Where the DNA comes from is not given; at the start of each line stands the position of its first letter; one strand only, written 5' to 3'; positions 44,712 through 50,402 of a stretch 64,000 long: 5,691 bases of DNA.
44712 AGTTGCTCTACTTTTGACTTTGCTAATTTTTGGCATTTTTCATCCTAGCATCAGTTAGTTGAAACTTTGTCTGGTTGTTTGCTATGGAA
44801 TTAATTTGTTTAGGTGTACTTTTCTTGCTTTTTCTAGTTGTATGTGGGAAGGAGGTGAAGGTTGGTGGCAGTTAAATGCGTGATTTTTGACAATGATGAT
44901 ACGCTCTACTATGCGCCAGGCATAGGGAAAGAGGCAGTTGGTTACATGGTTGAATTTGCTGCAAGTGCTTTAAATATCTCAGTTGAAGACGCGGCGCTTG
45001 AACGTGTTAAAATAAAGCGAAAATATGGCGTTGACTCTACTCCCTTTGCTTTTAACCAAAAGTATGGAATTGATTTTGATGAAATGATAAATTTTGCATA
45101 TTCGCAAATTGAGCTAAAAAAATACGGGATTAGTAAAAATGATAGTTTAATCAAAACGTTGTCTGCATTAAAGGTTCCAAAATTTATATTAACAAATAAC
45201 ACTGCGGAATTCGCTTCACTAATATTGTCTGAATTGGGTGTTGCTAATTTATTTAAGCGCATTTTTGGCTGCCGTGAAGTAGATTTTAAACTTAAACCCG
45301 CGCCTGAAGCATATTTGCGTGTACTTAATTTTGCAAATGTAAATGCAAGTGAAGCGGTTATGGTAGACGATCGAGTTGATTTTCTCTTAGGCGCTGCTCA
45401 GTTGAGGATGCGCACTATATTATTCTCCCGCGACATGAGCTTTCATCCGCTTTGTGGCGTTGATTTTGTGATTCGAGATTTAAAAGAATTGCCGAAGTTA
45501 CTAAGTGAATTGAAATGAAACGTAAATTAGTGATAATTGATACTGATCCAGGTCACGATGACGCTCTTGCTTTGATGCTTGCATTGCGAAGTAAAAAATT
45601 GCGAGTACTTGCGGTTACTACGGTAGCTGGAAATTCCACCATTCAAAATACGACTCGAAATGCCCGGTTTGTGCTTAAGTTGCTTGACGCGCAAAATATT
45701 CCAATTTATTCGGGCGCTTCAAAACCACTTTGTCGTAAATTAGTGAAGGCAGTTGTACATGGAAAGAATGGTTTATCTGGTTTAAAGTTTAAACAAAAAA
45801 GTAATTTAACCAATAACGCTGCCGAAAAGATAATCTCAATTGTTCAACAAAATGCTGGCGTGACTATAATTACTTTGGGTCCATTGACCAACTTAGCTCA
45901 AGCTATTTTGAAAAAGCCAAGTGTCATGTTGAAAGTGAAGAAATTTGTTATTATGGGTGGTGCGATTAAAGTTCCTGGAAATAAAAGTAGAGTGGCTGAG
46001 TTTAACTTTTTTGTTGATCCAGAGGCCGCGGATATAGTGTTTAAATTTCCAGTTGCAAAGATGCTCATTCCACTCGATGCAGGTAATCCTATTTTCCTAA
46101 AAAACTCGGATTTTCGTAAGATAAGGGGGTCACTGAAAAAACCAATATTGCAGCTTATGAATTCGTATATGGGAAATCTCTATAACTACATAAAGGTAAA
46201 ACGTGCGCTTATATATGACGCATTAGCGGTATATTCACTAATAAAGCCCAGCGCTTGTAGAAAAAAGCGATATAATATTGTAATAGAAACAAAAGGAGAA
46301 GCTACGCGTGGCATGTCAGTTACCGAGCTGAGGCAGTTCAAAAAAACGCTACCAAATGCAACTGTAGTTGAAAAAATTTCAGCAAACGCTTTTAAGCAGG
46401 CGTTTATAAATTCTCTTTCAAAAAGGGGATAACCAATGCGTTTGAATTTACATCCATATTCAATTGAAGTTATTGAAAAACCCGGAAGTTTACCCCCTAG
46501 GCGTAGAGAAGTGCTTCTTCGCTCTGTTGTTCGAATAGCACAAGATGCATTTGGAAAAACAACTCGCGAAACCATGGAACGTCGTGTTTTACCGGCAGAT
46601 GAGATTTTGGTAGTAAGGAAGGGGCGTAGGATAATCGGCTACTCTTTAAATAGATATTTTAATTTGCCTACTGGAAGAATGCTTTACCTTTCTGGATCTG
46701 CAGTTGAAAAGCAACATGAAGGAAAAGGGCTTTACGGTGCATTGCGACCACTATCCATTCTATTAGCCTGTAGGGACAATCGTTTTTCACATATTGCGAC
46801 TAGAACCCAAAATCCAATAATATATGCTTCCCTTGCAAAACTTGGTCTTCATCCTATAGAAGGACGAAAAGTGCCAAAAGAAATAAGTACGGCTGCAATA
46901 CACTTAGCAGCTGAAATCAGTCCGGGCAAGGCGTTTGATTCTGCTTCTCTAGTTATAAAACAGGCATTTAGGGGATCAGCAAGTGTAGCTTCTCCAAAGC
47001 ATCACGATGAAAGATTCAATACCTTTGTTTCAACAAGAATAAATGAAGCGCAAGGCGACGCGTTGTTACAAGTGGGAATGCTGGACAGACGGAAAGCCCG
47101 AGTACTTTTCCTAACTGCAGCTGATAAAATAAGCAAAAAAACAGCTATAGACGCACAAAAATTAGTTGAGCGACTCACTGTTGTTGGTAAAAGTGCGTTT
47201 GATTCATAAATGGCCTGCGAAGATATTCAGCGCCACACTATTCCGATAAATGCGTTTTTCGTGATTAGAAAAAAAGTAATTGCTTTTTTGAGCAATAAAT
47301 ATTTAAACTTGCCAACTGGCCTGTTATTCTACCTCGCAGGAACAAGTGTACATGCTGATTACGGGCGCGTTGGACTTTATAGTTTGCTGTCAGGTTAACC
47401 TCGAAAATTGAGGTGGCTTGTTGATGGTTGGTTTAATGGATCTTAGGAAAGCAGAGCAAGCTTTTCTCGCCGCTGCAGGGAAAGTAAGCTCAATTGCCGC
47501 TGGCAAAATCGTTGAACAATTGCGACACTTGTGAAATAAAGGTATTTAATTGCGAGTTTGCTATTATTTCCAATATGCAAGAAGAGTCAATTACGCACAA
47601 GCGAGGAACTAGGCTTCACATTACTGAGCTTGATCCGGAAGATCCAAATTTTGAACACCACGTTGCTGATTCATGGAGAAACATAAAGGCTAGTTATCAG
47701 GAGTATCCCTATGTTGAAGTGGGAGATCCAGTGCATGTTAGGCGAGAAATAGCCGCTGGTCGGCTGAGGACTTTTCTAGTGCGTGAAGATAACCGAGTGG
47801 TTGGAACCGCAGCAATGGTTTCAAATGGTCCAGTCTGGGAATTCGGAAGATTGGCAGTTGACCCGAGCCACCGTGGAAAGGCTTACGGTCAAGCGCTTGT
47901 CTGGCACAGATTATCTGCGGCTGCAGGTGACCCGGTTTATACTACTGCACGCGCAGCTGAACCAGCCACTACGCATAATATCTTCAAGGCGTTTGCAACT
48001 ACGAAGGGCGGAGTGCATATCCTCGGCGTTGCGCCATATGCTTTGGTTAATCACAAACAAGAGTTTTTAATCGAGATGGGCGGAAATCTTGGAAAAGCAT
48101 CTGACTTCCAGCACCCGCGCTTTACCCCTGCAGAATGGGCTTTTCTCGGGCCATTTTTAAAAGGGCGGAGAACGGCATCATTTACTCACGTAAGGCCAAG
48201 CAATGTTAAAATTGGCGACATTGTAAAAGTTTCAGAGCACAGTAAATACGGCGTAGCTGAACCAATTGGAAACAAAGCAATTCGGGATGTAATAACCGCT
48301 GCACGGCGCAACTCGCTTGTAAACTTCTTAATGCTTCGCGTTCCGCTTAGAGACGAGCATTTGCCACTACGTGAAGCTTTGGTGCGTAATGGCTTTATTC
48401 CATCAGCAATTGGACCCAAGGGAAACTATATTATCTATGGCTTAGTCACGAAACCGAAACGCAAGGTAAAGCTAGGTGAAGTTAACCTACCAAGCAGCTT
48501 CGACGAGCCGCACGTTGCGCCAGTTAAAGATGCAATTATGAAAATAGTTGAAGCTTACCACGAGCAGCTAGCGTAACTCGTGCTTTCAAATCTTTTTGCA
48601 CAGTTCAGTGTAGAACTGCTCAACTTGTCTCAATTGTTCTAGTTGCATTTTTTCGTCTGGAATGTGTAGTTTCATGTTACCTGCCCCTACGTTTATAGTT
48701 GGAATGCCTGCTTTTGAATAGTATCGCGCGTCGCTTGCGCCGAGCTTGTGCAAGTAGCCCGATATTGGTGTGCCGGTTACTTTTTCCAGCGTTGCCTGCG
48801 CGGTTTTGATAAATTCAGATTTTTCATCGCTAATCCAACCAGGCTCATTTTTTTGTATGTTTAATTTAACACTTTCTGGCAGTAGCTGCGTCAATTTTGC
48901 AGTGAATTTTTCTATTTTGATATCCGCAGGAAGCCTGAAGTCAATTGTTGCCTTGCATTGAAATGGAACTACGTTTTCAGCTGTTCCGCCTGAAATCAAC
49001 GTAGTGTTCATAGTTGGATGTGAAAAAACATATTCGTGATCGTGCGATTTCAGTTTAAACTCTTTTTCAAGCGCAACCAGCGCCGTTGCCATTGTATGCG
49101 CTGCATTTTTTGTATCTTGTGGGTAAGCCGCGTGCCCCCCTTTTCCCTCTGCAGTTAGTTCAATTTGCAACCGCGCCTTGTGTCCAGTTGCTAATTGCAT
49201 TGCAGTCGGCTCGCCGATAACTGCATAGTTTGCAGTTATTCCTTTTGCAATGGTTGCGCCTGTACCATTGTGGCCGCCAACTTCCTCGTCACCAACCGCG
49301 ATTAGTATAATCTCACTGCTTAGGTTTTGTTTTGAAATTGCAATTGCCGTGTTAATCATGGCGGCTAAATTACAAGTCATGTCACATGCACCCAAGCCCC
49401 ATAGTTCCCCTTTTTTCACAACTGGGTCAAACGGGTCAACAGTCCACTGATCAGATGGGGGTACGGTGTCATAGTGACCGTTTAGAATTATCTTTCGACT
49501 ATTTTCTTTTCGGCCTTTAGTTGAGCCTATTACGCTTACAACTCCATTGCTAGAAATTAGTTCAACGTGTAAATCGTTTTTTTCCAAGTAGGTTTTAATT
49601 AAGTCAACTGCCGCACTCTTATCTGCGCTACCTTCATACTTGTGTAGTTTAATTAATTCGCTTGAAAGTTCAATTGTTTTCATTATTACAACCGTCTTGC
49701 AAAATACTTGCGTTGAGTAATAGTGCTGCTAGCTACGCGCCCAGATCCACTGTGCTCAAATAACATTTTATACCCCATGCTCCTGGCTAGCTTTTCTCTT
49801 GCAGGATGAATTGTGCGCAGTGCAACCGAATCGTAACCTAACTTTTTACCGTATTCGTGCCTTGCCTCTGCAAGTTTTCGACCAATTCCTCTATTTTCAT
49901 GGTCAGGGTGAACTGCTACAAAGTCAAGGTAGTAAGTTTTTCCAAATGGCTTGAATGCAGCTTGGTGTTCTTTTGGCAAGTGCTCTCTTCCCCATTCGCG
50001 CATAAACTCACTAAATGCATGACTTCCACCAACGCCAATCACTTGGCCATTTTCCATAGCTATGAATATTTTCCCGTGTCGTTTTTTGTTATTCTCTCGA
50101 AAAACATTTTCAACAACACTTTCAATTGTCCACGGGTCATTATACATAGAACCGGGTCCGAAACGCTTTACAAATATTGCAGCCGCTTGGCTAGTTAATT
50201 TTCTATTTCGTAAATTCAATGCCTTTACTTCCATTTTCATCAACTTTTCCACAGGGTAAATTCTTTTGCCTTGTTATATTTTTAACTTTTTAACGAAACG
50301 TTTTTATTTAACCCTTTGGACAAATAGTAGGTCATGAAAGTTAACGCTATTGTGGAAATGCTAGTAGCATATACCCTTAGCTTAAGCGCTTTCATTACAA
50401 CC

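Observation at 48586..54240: Divergent operons of acyltransferase, M20 deacylases, DUF1611/BioD-like ATPase and an unknown 543-aa protein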

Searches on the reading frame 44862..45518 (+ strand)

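Call 3: search_protein_families(library=pfam, proteins=[window:44862-45518:+], max_evalue=0.01)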
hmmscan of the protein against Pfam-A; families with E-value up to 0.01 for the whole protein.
window:44862-45518:+ (218 aa): 2 families
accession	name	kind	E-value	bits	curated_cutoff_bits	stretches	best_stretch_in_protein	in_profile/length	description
PF00702.32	Hydrolase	-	1.9e-14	55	26.4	1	4-180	1-189/191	haloacid dehalogenase-like hydrolase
PF13419.12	HAD_2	-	5.2e-11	43.4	23.8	1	70-186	56-176/178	Haloacid dehalogenase-like hydrolase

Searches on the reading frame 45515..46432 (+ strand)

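Call 3: search_protein_families(library=pfam, proteins=[window:45515-46432:+], max_evalue=0.01)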
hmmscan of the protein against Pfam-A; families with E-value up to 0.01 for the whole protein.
window:45515-46432:+ (305 aa): 1 family
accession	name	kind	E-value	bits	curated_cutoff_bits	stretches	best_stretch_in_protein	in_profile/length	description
PF01156.24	IU_nuc_hydro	-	4.3e-83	279.8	34.2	1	6-295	1-297/297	Inosine-uridine preferring nucleoside hydrolase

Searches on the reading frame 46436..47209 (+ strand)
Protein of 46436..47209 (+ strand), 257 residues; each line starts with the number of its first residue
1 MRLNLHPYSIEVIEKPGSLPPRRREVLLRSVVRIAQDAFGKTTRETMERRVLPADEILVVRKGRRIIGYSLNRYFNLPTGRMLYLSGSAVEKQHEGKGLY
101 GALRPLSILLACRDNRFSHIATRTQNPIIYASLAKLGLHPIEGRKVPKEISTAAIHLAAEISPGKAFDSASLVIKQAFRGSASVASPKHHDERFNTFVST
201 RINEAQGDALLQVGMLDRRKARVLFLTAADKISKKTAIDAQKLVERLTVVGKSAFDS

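Call 3: search_protein_families(library=pfam, proteins=[window:46436-47209:+], max_evalue=0.01)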
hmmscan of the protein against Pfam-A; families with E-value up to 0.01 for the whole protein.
window:46436-47209:+ (257 aa): 0 families

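Call 4: search_protein_families(library=ncbifam, proteins=[window:46436-47209:+], max_evalue=0.01)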
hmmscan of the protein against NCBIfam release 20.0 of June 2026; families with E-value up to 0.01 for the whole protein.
window:46436-47209:+ (257 aa): 0 families

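Call 78: search_solved_structures(query=window:46436-47209:+, max_evalue=10)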
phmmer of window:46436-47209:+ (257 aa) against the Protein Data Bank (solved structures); distinct sequences matched with E-value up to 10: 2.
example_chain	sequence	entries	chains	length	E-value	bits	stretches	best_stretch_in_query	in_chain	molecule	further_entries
1npe_A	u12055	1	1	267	1.5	11.6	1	128-214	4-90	nidogen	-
5i7p_A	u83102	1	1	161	1.9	11.4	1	138-170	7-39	Peptidyl-prolyl cis-trans isomerase FKBP1A,FKBP-type peptidyl-prolyl cis-trans isomerase S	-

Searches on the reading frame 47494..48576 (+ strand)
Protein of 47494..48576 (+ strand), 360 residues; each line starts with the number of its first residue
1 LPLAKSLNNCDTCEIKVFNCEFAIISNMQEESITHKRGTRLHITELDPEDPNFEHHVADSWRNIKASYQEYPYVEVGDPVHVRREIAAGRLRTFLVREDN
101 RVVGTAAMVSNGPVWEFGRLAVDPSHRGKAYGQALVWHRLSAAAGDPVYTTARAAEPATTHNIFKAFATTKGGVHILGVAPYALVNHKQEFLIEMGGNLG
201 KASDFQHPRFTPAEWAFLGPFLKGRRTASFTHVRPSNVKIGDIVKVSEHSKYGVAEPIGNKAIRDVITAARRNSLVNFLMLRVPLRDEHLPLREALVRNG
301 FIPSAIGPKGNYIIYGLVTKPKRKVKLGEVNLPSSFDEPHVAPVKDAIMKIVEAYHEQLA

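Call 3: search_protein_families(library=pfam, proteins=[window:47494-48576:+], max_evalue=0.01)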
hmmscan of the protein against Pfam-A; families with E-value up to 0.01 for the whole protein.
window:47494-48576:+ (360 aa): 3 families
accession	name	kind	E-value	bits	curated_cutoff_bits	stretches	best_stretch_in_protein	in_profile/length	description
PF00583.31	Acetyltransf_1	-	2.3e-09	38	20.7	1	71-145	11-90/116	Acetyltransferase (GNAT) family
PF13508.13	Acetyltransf_7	-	2.7e-07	31.3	27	1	93-143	5-56/84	Acetyltransferase (GNAT) domain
PF13673.13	Acetyltransf_10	-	0.00017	22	23.6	1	81-143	21-80/128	Acetyltransferase (GNAT) domain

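Call 4: search_protein_families(library=ncbifam, proteins=[window:47494-48576:+], max_evalue=0.01)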
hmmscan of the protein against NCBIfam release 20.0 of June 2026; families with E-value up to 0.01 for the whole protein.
window:47494-48576:+ (360 aa): 2 families
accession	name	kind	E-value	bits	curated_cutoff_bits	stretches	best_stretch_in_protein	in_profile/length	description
TIGR03448.1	mycothiol_MshD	equivalog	0.0013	18.1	163.1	1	86-144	41-101/294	mycothiol synthase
TIGR04045.1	MSMEG_0567_GNAT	equivalog_domain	0.0072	15.9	68.45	0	97-144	54-103/153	MSMEG_0567/Sll0786 family nitrogen starvation N-acetyltransferase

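Call 79: search_solved_structures(query=window:47575-48576:+, max_evalue=1)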
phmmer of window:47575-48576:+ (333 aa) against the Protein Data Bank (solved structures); distinct sequences matched with E-value up to 1: 1.
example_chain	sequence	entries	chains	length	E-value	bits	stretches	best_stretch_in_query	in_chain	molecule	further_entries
1y7r_A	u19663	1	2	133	0.13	14.5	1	64-136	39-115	hypothetical protein SA2161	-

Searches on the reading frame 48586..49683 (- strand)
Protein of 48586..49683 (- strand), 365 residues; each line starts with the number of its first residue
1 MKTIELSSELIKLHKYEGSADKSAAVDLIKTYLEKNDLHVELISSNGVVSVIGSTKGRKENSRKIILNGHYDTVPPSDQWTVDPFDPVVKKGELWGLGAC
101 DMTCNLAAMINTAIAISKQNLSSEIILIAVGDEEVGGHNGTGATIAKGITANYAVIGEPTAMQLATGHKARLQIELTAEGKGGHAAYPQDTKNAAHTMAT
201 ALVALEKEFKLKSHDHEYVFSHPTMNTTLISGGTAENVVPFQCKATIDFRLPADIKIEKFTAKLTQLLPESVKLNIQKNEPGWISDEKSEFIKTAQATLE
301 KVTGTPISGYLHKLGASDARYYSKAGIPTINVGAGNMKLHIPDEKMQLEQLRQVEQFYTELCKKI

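Call 3: search_protein_families(library=pfam, proteins=[window:48586-49683:-], max_evalue=0.01)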
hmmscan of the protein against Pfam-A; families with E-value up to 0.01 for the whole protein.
window:48586-49683:- (365 aa): 4 families
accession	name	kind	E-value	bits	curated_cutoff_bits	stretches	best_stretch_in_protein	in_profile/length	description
PF01546.33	Peptidase_M20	-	3.6e-31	109.1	24.6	1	66-363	1-205/206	Peptidase family M20/M25/M40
PF07687.19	M20_dimer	-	2.6e-19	69.6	21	1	166-269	1-100/107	Peptidase dimerisation domain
PF04389.22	Peptidase_M28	-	2.5e-10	40.8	21.3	1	51-208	2-124/193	Peptidase family M28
PF05343.19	Peptidase_M42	-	0.0054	16.3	23.2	0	313-355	246-290/292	M42 glutamyl aminopeptidase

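Call 4: search_protein_families(library=ncbifam, proteins=[window:48586-49683:-], max_evalue=0.01)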
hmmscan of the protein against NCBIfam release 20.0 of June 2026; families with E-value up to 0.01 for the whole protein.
window:48586-49683:- (365 aa): 54 families (the best 25 are shown)
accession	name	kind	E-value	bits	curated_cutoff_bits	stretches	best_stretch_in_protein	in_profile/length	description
NF006399.0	PRK08651.1-2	equivalog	5.3e-61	206.8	381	2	2-209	5-217/405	succinyl-diaminopimelate desuccinylase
TIGR01910.1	DapE-ArgE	subfamily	1.2e-58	199.1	217.6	1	5-353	2-369/373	ArgE/DapE family deacylase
NF009557.0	PRK13009.1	equivalog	1.9e-53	181.9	284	1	2-364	4-373/377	succinyl-diaminopimelate desuccinylase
NF005710.0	PRK07522.1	subfamily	1.1e-50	172.9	412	1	22-364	28-387/391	acetylornithine deacetylase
NF006400.0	PRK08651.1-3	equivalog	2.1e-48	165.1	374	1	58-364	78-405/410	succinyl-diaminopimelate desuccinylase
TIGR01892.1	AcOrn-deacetyl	equivalog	1e-47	163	297.7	1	23-360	18-363/365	acetylornithine deacetylase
TIGR01246.1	dapE_proteo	equivalog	6e-44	150.6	361.8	1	5-364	3-369/370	succinyl-diaminopimelate desuccinylase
TIGR01900.1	dapE-gram_pos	equivalog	2.3e-43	148.5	304.2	1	20-359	20-347/351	succinyl-diaminopimelate desuccinylase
NF009555.0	PRK13004.1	equivalog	2.4e-42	145.2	321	1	4-363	18-393/399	YgeY family selenium metabolism-linked hydrolase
NF003474.0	PRK05111.1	equivalog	5.8e-42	143.9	460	1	23-364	33-379/383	acetylornithine deacetylase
NF006365.0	PRK08588.1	subfamily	1.5e-40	139.7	289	1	4-364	10-379/383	succinyl-diaminopimelate desuccinylase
NF005306.0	PRK06837.1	subfamily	2.1e-36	125.7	376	1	43-356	78-412/427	ArgE/DapE family deacylase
NF003367.0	PRK04443.1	equivalog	2.4e-34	119.2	363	1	19-356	23-336/349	[LysW]-lysine hydrolase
NF006402.0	PRK08651.1-5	equivalog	5.4e-33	114.5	369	1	26-277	25-275/369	succinyl-diaminopimelate desuccinylase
NF006596.0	PRK09133.1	subfamily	2.3e-30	105.6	349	2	5-213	42-269/474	hypothetical protein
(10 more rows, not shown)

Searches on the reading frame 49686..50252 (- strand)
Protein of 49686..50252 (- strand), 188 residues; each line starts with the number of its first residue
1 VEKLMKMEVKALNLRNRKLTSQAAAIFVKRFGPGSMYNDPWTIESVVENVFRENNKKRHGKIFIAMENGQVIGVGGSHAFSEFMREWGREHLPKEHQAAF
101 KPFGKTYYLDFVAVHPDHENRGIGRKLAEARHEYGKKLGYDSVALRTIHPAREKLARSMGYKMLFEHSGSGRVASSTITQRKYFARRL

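Call 3: search_protein_families(library=pfam, proteins=[window:49686-50252:-], max_evalue=0.01)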
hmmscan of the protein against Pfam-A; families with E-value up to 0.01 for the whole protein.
window:49686-50252:- (188 aa): 4 families
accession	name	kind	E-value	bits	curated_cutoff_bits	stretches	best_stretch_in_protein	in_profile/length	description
PF00583.31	Acetyltransf_1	-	2e-12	47.8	20.7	1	37-156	12-111/116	Acetyltransferase (GNAT) family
PF13508.13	Acetyltransf_7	-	1.4e-08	35.4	27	1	59-162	2-83/84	Acetyltransferase (GNAT) domain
PF13527.13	Acetyltransf_9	-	5.9e-07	30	25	1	108-162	74-125/127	Acetyltransferase (GNAT) domain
PF13673.13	Acetyltransf_10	-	0.0038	17.6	23.6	0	108-146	53-93/128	Acetyltransferase (GNAT) domain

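Call 4: search_protein_families(library=ncbifam, proteins=[window:49686-50252:-], max_evalue=0.01)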
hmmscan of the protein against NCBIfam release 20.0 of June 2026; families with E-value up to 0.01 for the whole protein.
window:49686-50252:- (188 aa): 2 families
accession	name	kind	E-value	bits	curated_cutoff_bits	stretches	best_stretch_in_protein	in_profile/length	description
TIGR01575.1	rimI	equivalog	0.0068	16.6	86.4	0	111-146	60-97/132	ribosomal protein S18-alanine N-acetyltransferase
NF040501.1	resist_ArsN2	equivalog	0.0079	15.8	125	0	101-147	43-89/133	arsenic resistance N-acetyltransferase ArsN2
